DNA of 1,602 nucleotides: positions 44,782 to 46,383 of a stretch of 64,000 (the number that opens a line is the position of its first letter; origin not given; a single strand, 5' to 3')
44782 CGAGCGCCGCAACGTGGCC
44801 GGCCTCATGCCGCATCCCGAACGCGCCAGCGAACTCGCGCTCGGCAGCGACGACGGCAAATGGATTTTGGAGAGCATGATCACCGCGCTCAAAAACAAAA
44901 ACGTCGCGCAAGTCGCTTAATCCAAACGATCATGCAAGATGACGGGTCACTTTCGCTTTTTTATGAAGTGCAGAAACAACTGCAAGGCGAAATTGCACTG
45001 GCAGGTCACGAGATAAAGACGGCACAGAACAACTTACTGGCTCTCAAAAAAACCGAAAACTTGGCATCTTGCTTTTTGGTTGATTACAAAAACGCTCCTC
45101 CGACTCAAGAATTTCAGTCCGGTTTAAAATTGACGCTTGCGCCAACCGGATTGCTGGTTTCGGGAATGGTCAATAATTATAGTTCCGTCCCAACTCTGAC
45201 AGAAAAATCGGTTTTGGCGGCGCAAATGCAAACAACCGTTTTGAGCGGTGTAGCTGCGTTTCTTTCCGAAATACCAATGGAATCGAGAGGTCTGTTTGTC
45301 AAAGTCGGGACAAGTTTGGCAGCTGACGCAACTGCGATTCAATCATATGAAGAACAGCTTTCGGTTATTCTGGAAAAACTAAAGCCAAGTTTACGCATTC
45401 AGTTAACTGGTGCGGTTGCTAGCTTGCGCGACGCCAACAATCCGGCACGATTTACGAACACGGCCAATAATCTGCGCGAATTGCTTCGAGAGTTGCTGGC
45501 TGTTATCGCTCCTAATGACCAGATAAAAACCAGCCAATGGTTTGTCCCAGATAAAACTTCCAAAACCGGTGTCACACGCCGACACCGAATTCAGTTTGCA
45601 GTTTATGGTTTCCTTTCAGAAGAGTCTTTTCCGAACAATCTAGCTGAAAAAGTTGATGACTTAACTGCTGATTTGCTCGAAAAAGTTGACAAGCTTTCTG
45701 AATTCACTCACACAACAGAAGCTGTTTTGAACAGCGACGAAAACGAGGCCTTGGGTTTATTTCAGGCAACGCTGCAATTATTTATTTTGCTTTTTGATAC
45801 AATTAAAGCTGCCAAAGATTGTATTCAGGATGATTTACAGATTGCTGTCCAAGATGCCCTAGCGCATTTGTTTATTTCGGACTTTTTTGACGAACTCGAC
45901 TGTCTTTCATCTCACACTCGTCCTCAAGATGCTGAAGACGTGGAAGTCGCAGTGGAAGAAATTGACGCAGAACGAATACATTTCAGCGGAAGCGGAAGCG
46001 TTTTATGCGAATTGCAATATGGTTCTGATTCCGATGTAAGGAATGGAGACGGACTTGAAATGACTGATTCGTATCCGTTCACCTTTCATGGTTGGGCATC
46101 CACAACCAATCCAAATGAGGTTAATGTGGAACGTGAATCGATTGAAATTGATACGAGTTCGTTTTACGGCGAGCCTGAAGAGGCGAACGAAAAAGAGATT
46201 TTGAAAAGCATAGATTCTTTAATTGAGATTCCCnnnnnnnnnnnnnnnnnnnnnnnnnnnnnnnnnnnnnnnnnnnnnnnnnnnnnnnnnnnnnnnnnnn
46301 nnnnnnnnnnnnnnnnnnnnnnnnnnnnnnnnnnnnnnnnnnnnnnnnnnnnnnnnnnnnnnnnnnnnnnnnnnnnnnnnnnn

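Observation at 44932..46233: Low-GC 434-codon ORF sits exactly between purQ and purL and is fused in-frame to PurL with no stop codon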

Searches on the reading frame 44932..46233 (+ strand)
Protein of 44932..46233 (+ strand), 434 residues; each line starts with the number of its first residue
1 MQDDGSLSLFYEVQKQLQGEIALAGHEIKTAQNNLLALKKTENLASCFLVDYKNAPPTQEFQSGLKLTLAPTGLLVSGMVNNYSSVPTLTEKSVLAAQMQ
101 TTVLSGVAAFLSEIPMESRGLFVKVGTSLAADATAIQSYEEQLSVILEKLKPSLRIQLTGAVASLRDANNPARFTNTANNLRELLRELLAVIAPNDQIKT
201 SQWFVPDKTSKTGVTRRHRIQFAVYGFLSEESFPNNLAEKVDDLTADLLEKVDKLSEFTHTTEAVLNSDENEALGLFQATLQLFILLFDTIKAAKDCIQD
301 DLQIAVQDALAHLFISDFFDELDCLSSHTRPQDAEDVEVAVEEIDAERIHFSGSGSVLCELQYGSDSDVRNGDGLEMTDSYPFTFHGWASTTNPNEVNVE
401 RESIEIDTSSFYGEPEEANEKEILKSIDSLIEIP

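Call 4: search_protein_families(library=pfam, proteins=[window:44932-46233:+], max_evalue=1)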
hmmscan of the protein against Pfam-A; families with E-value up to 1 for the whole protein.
window:44932-46233:+ (434 aa): 2 families
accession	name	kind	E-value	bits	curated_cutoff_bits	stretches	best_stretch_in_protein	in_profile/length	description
PF18166.6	pP_pnuc_2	-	1.1e-30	106.8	25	1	294-412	4-122/122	Predicted pPIWI-associating nuclease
PF18165.6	pP_pnuc_1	-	4.7e-28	97.9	26.3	1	148-282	2-131/133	Predicted pPIWI-associating nuclease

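Call 5: search_protein_families(library=padloc, proteins=[window:44932-46233:+], max_evalue=10)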
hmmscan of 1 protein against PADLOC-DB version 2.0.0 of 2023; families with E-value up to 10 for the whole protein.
window:44932-46233:+ (434 aa): 1 family
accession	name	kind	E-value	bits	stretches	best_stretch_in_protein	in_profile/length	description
PDLC02413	Aga_Nuclease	-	3.3e-65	218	1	157-413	15-267/267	-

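Call 6: search_protein_families(library=ncbifam, proteins=[window:44932-46233:+], max_evalue=1)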
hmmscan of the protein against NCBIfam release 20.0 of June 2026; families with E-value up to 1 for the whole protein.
window:44932-46233:+ (434 aa): 1 family
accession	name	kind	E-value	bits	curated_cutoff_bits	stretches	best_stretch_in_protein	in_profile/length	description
NF053676.1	4oxCHCAChcC1Cy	equivalog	0.095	11.1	1000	1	170-261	325-418/528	4-oxocyclohexanecarboxylate 2-dehydrogenase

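Call 7: find_homologous_proteins(query=window:44932-46233:+, max_evalue=0.001)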
Query window:44932-46233:+ (434 aa): 55 proteins with E <= 0.001 among 8000 candidates.
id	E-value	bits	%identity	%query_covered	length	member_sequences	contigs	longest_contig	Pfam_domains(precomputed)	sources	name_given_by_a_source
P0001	3.7e-93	331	41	94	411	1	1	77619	PF18165.7,PF18166.7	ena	-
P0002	1.4e-92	329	42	94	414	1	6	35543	PF18165.7,PF18166.7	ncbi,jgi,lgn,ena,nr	ncbi:MAG: hypothetical protein BGO12_13445 [Verrucomicrobia bacterium 61-8]|nr:hypothetical protein 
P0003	2.0e-89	319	42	90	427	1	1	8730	PF18165.7,PF18166.7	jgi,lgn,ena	-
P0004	1.5e-88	316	41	95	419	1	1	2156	PF18165.7,PF18166.7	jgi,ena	-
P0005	2.2e-88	315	39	93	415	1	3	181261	PF18165.7,PF18166.7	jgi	jgi:ABC-type transporter Mla MlaB component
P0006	2.3e-87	312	55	63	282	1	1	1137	PF18165.7,PF18166.7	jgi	jgi:hypothetical protein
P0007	6.2e-87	310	53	63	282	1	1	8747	PF18165.7,PF18166.7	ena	-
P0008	6.6e-87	310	56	60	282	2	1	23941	PF18165.7,PF18166.7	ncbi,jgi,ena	jgi:hypothetical protein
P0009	1.6e-86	309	42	91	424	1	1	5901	PF18165.7,PF18166.7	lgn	-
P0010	2.5e-86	308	40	94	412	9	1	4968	PF18165.7,PF18166.7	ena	-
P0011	4.3e-86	308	54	63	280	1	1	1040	PF18165.7,PF18166.7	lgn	-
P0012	4.5e-86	308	55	62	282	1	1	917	PF18165.7,PF18166.7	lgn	-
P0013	1.3e-85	306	44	82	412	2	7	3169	PF18165.7,PF18166.7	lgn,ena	-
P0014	2.3e-85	305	56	60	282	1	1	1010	PF18165.7,PF18166.7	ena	-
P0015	3.0e-85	305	51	65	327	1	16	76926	PF18165.7,PF18166.7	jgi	jgi:hypothetical protein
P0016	5.2e-85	304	43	82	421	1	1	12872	PF18165.7,PF18166.7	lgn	-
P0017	1.1e-84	303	40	96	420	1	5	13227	PF18165.7,PF18166.7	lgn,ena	-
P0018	2.9e-84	302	53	63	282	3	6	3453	PF18165.7,PF18166.7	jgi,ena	jgi:hypothetical protein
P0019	1.1e-83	300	52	65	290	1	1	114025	PF18165.7,PF18166.7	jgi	jgi:Predicted pPIWI-associating nuclease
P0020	2.1e-83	299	39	92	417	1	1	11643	PF18165.7,PF18166.7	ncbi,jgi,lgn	-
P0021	4.7e-83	298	53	63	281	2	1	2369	PF18165.7,PF18166.7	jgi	jgi:predicted pPIWI-associating nuclease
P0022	5.8e-83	297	42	81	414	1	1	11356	PF18165.7,PF18166.7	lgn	-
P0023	1.1e-82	297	43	81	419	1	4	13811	PF18165.7,PF18166.7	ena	-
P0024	3.3e-82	295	51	63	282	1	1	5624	PF18165.7,PF18166.7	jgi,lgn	jgi:hypothetical protein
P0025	5.4e-82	294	52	63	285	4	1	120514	PF18165.7,PF18166.7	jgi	jgi:hypothetical protein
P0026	1.3e-80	290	44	74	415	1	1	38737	PF18165.7,PF18166.7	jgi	jgi:hypothetical protein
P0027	2.0e-80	289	51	64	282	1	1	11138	PF18165.7,PF18166.7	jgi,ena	jgi:hypothetical protein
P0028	3.3e-80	288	38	94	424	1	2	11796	PF18165.7,PF18166.7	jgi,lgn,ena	-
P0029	4.3e-79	285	53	59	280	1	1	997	PF18165.7,PF18166.7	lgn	-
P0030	4.5e-79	285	51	64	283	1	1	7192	PF18165.7,PF18166.7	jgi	jgi:hypothetical protein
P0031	4.8e-79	284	52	61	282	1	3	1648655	PF18165.7,PF18166.7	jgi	jgi:hypothetical protein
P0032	6.6e-79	284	54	57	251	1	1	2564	PF18165.7,PF18166.7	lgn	-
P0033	1.5e-77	280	40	81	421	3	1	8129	PF18165.7,PF18166.7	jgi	jgi:hypothetical protein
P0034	6.0e-77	278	39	94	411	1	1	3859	PF18165.7,PF18166.7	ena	-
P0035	1.4e-73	266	50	59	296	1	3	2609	PF18165.7,PF18166.7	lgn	-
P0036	2.5e-73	266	50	62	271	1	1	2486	PF18165.7,PF18166.7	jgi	jgi:Predicted pPIWI-associating nuclease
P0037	4.4e-73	265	48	62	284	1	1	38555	PF18165.7,PF18166.7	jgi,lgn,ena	-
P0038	5.4e-73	265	48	62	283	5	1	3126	PF18165.7,PF18166.7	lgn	-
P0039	1.6e-72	263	48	63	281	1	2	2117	PF18165.7,PF18166.7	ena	-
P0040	3.1e-72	262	46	64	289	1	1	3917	PF18165.7,PF18166.7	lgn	-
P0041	4.5e-70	255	49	60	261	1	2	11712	PF18165.7,PF18166.7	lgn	-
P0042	6.0e-70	255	48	60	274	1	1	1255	PF18165.7,PF18166.7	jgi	-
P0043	9.7e-69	251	48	60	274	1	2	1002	PF18165.7,PF18166.7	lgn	-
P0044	8.2e-66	241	47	61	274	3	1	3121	PF18165.7,PF18166.7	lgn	-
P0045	8.3e-66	241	45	62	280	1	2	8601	PF18165.7,PF18166.7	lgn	-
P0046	1.1e-65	240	45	64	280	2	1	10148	PF18165.7,PF18166.7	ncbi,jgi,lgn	ncbi:MAG TPA: hypothetical protein VIG25_06300 [Pyrinomonadaceae bacterium]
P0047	1.5e-64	237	45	63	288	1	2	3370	PF18165.7,PF18166.7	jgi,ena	jgi:hypothetical protein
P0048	2.7e-64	236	44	61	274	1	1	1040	PF18165.7,PF18166.7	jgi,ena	-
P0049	7.9e-64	234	45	59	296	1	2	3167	PF18165.7,PF18166.7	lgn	-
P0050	3.4e-63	232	45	61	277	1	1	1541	PF18165.7,PF18166.7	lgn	-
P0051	1.9e-59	220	44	60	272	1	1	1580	PF18165.7,PF18166.7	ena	-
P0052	9.6e-57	211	43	64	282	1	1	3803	PF18165.7,PF18166.7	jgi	-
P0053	4.1e-52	196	42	57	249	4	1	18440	PF18165.7,PF18166.7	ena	-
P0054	7.4e-35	139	33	62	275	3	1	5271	PF18165.7,PF18166.7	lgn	-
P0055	4.4e-20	90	32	59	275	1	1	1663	PF18165.7,PF18166.7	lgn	-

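Call 9: find_encoding_contigs(protein=P0001, flank=10000, max_places=3)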
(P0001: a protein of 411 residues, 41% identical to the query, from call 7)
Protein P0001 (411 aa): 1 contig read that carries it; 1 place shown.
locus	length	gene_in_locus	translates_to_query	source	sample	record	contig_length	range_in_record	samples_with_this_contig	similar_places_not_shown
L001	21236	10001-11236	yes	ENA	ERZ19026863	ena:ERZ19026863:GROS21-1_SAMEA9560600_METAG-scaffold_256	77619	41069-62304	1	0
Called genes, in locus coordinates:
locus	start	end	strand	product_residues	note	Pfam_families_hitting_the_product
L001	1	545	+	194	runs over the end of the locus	-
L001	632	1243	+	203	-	PF00239:Resolvase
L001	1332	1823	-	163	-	-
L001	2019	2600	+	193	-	-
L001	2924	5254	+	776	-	PF12161:HsdM_N, PF02384:N6_Mtase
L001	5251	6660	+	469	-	PF04326:SLFN_AlbA_2, PF13749:HATPase_c_4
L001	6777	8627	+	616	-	PF03235:GmrSD_N, PF07510:GmrSD_C (weak)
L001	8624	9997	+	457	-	PF01420:Methylase_S (faint)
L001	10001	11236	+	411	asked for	PF18165:pP_pnuc_1, PF18166:pP_pnuc_2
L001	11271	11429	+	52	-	-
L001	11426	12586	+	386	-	-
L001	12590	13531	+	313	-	-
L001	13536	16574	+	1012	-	PF04313:HSDR_N, PF00270:DEAD, PF04851:ResIII, PF18766:SWI2_SNF2, PF22679:T1R_D3-like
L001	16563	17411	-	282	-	PF00126:HTH_1, PF03466:LysR_substrate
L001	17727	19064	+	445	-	-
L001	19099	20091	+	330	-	PF00149:Metallophos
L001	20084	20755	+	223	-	PF00300:His_Phos_1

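Call 10: find_encoding_contigs(protein=P0002, flank=10000, max_places=3)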
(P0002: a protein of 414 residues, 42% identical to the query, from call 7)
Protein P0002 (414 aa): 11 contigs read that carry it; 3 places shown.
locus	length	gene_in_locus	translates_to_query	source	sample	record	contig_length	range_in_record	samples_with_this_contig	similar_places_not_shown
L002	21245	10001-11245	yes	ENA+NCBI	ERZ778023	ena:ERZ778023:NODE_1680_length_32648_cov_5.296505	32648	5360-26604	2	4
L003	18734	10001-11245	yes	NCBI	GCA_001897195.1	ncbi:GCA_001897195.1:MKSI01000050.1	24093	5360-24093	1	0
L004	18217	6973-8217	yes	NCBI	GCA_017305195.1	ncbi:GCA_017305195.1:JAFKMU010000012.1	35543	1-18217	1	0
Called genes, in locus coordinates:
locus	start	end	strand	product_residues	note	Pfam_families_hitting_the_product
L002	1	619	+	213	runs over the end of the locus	-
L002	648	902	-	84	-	-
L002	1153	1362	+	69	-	-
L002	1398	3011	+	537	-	-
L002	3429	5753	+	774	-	PF12161:HsdM_N, PF02384:N6_Mtase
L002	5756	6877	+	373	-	-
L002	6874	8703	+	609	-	PF03235:GmrSD_N, PF07510:GmrSD_C (weak)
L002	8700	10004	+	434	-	-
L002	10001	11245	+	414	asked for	PF18165:pP_pnuc_1, PF18166:pP_pnuc_2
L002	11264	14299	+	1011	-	PF04313:HSDR_N, PF00270:DEAD (weak), PF04851:ResIII, PF18766:SWI2_SNF2, PF22679:T1R_D3-like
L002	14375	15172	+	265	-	-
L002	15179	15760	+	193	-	-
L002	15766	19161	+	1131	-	PF06114:Peptidase_M78 (weak), PF00580:UvrD-helicase, PF01443:Viral_helicase1 (faint), PF13086:AAA_11 (faint), PF13245:AAA_19, PF12705:PDDEXK_1 (faint), PF13538:UvrD_C_2 (faint), PF13361:UvrD_C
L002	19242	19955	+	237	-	PF14452:Multi_ubiq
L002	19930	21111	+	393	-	PF20590:DUF6791, PF00899:ThiF (weak)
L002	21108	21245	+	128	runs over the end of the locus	PF20137:BubE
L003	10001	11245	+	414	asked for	PF18165:pP_pnuc_1, PF18166:pP_pnuc_2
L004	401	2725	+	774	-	PF12161:HsdM_N, PF02384:N6_Mtase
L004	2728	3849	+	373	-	-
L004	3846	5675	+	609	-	PF03235:GmrSD_N, PF07510:GmrSD_C (weak)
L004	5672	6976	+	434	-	-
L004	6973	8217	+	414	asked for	PF18165:pP_pnuc_1, PF18166:pP_pnuc_2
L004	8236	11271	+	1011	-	PF04313:HSDR_N, PF00270:DEAD (weak), PF04851:ResIII, PF18766:SWI2_SNF2, PF22679:T1R_D3-like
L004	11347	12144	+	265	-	-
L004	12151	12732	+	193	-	-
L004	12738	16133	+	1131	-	PF06114:Peptidase_M78 (weak), PF00580:UvrD-helicase, PF01443:Viral_helicase1 (faint), PF13086:AAA_11 (faint), PF13245:AAA_19, PF12705:PDDEXK_1 (faint), PF13538:UvrD_C_2 (faint), PF13361:UvrD_C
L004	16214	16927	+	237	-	PF14452:Multi_ubiq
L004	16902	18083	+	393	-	PF20590:DUF6791, PF00899:ThiF (weak)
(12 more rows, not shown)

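Call 11: find_encoding_contigs(protein=P0005, flank=10000, max_places=3)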
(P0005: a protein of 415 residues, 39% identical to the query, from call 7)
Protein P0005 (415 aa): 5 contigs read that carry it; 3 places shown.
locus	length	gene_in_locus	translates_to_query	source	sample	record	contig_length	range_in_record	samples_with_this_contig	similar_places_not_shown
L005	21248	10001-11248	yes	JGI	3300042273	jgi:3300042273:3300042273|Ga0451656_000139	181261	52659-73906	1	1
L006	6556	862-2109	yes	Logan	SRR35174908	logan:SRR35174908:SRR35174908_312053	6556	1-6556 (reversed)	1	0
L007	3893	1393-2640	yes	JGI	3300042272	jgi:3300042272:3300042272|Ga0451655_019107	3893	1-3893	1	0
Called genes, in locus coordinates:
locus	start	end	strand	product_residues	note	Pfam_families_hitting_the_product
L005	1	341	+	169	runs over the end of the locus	-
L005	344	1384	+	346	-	PF01551:Peptidase_M23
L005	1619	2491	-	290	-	-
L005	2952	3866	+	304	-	PF01797:Y1_Tnp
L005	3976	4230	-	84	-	PF00111:Fer2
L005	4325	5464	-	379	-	PF03308:MeaB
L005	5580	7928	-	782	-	PF08531:Bac_rhamnosid_N, PF17389:Bac_rhamnosid6H, PF17390:Bac_rhamnosid_C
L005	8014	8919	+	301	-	PF02311:AraC_binding, PF07883:Cupin_2 (weak), PF00165:HTH_AraC (faint), PF12833:HTH_18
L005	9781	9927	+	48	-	-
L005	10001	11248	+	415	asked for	PF18165:pP_pnuc_1, PF18166:pP_pnuc_2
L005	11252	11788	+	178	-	-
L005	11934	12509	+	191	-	PF00239:Resolvase, PF02796:HTH_7, PF13309:HTH_22 (faint)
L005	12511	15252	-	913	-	PF00975:Thioesterase (weak)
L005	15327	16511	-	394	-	PF03781:FGE-sulfatase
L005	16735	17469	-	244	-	-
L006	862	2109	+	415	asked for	PF18165:pP_pnuc_1, PF18166:pP_pnuc_2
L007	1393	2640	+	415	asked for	PF18165:pP_pnuc_1, PF18166:pP_pnuc_2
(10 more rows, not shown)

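Call 15: find_encoding_contigs(protein=P0019, flank=8000, max_places=2)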
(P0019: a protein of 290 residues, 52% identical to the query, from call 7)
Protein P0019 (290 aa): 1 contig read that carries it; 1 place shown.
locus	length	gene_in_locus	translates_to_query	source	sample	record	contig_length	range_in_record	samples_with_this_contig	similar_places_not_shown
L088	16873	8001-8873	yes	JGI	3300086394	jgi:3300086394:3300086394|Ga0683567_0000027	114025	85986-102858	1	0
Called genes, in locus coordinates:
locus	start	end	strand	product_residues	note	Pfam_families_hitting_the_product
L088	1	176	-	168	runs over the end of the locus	PF04390:LptE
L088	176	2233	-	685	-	PF00515:TPR_1 (faint), PF07719:TPR_2 (faint), PF13174:TPR_6 (faint), PF13181:TPR_8 (faint), PF13428:TPR_14 (faint), PF13432:TPR_16 (weak), PF13525:YfiO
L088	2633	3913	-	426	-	PF02403:Seryl_tRNA_N, PF00587:tRNA-synt_2b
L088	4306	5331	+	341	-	PF13548:DUF4126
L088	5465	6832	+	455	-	PF11013:DUF2851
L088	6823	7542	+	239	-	PF07963:N_methyl (weak)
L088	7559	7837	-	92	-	-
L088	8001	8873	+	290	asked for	PF18165:pP_pnuc_1, PF18166:pP_pnuc_2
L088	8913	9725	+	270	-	PF18864:AbiTii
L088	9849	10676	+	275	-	-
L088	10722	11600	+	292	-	-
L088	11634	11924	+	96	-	-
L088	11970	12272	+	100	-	-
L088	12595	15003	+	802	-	-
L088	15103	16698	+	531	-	-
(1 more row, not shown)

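Call 16: find_encoding_contigs(protein=P0031, flank=8000, max_places=2)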
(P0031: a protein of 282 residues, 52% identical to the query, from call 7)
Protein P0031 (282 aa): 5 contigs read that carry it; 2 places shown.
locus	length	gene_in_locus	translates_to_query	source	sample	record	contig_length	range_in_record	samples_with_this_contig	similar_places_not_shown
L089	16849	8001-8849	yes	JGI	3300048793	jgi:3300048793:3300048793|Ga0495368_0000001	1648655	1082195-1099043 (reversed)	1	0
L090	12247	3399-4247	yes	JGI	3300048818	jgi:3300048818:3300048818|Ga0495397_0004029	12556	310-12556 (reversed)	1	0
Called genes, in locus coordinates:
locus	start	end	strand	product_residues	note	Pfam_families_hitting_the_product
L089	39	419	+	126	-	-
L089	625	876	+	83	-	-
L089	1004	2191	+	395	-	PF00899:ThiF, PF00581:Rhodanese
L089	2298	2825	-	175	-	-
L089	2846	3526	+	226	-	PF13414:TPR_11 (weak), PF13432:TPR_16, PF14559:TPR_19 (faint), PF01476:LysM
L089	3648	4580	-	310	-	PF00903:Glyoxalase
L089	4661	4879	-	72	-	-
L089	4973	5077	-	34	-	-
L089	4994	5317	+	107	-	PF01797:Y1_Tnp (weak)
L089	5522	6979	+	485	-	PF00171:Aldedh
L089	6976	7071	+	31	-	-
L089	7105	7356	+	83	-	PF14076:DUF4258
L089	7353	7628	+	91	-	PF10049:DUF2283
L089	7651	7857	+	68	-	-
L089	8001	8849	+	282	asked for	PF18165:pP_pnuc_1, PF18166:pP_pnuc_2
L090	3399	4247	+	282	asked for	PF18165:pP_pnuc_1, PF18166:pP_pnuc_2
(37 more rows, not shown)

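Call 17: find_encoding_contigs(protein=P0025, flank=8000, max_places=2)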
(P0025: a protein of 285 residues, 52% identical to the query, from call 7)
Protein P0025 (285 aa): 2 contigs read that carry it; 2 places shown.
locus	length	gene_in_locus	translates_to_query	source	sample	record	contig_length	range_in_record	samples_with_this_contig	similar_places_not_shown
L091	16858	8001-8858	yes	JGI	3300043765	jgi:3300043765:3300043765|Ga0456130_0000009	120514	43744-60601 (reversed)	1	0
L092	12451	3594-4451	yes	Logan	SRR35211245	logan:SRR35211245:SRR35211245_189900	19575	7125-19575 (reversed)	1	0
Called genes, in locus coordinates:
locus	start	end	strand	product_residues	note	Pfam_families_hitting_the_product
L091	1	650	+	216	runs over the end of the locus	PF01936:NYN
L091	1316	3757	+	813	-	PF12704:MacB_PCD, PF02687:FtsX, PF12704:MacB_PCD (weak), PF02687:FtsX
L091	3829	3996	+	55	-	-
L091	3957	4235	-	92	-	PF01381:HTH_3 (weak)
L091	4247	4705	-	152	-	-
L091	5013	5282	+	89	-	-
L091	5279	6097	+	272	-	-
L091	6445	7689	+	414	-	PF01548:DEDD_Tnp_IS110, PF02371:Transposase_20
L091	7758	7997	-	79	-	-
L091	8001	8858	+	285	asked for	PF18165:pP_pnuc_1, PF18166:pP_pnuc_2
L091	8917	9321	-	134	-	-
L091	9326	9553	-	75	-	-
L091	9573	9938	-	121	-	-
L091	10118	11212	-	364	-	PF03743:TrbI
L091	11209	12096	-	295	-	PF03524:CagX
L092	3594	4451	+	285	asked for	PF18165:pP_pnuc_1, PF18166:pP_pnuc_2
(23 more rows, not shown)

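Call 25: search_solved_structures(query=window:44932-46233:+, max_evalue=1, show_alignments=2)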
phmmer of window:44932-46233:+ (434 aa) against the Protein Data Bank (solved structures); distinct sequences matched with E-value up to 1: 2.
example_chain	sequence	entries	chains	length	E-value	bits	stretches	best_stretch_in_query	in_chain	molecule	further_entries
8dbq_G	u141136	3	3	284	0.43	12.9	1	95-230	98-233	ATP synthase gamma chain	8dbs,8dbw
5t4o_G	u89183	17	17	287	0.44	12.9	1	95-230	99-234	ATP synthase gamma chain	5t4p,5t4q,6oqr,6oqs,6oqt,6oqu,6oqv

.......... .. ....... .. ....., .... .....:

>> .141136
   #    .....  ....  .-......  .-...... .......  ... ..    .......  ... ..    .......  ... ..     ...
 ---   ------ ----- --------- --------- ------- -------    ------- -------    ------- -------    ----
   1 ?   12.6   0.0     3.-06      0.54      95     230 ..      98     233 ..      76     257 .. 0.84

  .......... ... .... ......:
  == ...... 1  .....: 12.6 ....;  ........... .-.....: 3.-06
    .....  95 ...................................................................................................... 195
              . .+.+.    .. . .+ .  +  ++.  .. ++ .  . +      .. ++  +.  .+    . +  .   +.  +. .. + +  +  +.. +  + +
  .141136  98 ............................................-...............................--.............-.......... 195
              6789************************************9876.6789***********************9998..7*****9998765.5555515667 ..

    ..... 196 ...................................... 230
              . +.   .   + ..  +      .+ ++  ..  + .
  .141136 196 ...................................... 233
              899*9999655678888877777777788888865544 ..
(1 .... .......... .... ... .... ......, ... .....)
